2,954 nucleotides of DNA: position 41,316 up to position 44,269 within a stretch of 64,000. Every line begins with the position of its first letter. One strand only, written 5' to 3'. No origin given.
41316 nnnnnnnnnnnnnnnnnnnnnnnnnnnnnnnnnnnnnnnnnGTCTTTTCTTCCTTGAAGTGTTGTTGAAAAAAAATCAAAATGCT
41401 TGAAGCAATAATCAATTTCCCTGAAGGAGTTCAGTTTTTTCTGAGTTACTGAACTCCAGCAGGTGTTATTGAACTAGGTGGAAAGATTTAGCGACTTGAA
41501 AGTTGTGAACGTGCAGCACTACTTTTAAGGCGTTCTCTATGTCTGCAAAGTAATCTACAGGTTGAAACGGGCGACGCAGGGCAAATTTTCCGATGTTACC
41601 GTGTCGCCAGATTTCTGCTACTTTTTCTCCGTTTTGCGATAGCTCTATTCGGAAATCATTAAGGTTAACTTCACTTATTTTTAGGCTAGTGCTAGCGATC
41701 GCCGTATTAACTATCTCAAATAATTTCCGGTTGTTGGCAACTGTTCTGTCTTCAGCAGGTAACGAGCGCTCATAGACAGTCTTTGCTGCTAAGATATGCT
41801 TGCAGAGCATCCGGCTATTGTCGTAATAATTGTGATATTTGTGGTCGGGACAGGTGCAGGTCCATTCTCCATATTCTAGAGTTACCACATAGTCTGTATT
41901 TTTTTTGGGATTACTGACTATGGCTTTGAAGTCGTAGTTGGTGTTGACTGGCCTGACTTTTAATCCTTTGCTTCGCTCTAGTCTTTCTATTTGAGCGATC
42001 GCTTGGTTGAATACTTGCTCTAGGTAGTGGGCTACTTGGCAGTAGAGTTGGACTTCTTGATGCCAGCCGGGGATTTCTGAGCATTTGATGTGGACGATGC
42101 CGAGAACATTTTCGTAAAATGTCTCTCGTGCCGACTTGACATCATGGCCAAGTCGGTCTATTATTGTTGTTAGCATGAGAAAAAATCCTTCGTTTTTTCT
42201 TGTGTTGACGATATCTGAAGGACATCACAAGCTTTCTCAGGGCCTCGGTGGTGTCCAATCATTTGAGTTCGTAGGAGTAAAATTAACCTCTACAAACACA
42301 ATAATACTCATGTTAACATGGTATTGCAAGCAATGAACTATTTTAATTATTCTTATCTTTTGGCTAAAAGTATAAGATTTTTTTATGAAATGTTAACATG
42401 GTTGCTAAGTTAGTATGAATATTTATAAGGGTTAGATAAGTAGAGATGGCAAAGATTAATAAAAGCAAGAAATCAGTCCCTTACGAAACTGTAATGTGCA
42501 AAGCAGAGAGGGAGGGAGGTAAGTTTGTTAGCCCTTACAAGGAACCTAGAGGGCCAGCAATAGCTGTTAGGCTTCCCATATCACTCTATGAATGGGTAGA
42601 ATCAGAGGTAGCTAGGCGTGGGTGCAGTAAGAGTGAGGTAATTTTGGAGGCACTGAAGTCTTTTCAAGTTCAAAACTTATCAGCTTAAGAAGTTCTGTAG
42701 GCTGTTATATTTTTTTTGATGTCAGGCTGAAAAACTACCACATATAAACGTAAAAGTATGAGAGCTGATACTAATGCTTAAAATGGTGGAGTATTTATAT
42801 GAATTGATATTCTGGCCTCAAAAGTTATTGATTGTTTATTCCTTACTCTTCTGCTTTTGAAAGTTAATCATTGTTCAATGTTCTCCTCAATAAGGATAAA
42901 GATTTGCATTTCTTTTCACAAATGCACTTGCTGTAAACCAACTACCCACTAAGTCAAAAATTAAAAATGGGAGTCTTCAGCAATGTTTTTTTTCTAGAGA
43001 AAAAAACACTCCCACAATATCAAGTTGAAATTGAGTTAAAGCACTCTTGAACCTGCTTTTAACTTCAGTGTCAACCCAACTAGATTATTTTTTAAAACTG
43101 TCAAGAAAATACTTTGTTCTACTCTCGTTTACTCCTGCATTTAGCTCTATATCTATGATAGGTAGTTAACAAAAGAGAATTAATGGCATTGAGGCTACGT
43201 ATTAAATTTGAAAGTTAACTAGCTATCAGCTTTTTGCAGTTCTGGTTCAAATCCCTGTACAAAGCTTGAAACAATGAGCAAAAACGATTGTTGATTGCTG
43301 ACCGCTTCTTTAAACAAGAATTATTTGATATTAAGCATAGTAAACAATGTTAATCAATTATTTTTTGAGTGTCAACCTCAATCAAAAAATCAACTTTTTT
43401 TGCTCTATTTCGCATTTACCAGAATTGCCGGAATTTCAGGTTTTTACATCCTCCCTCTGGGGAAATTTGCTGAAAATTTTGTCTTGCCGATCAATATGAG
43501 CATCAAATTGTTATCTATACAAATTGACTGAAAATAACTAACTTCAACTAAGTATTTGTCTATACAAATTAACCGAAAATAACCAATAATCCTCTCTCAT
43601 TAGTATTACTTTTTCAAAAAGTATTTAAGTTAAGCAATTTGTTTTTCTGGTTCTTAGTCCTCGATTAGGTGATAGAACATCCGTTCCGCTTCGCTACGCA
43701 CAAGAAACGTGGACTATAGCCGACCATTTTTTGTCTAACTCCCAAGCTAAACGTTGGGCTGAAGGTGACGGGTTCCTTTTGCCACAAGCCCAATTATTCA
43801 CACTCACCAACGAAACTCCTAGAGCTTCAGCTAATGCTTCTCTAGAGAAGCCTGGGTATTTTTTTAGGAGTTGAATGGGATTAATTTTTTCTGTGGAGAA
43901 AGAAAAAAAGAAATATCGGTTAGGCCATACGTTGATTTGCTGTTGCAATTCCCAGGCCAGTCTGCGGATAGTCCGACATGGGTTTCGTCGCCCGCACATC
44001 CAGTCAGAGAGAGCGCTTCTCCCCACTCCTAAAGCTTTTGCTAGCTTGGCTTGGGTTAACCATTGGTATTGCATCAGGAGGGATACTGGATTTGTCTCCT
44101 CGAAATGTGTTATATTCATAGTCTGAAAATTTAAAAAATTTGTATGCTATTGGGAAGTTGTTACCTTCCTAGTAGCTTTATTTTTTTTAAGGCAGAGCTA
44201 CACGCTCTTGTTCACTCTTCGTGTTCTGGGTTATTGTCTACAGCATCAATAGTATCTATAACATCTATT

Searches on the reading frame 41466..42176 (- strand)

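Call 7: search_protein_families(library=pfam, proteins=[window:41466-42176:-], max_evalue=0.001)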
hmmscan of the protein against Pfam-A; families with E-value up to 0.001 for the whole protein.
window:41466-42176:- (236 aa): 1 family
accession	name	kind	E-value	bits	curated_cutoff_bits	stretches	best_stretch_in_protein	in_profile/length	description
PF04434.22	SWIM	-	0.0003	20.7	19.6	1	96-135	1-37/38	SWIM zinc finger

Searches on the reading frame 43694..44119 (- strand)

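Call 8: search_protein_families(library=pfam, proteins=[window:43694-44119:-], max_evalue=0.001)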
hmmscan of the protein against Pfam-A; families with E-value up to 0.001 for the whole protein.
window:43694-44119:- (141 aa): 7 families
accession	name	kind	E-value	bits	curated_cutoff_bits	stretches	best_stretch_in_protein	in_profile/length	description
PF01381.28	HTH_3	-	1.2e-11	44.9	23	2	21-47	10-36/55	Helix-turn-helix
PF13560.12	HTH_31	-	2.3e-10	41.1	27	1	21-54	15-50/64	Helix-turn-helix domain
PF15943.11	YdaS_toxin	-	1.4e-08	34.9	30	0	92-118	10-35/65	Bacterial toxin YdaS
PF07022.19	Phage_CI_repr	-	3.7e-07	30.8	22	0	21-62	13-54/65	Bacteriophage CI repressor helix-turn-helix domain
PF14549.12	P22_Cro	-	4.1e-06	26.9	30.2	0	23-40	12-29/60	DNA-binding transcriptional regulator Cro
PF13384.12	HTH_23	-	8.6e-06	25.9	24.6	0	82-110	11-37/50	Homeodomain-like domain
PF08279.18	HTH_11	-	0.00031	21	25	0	82-107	6-32/55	HTH domain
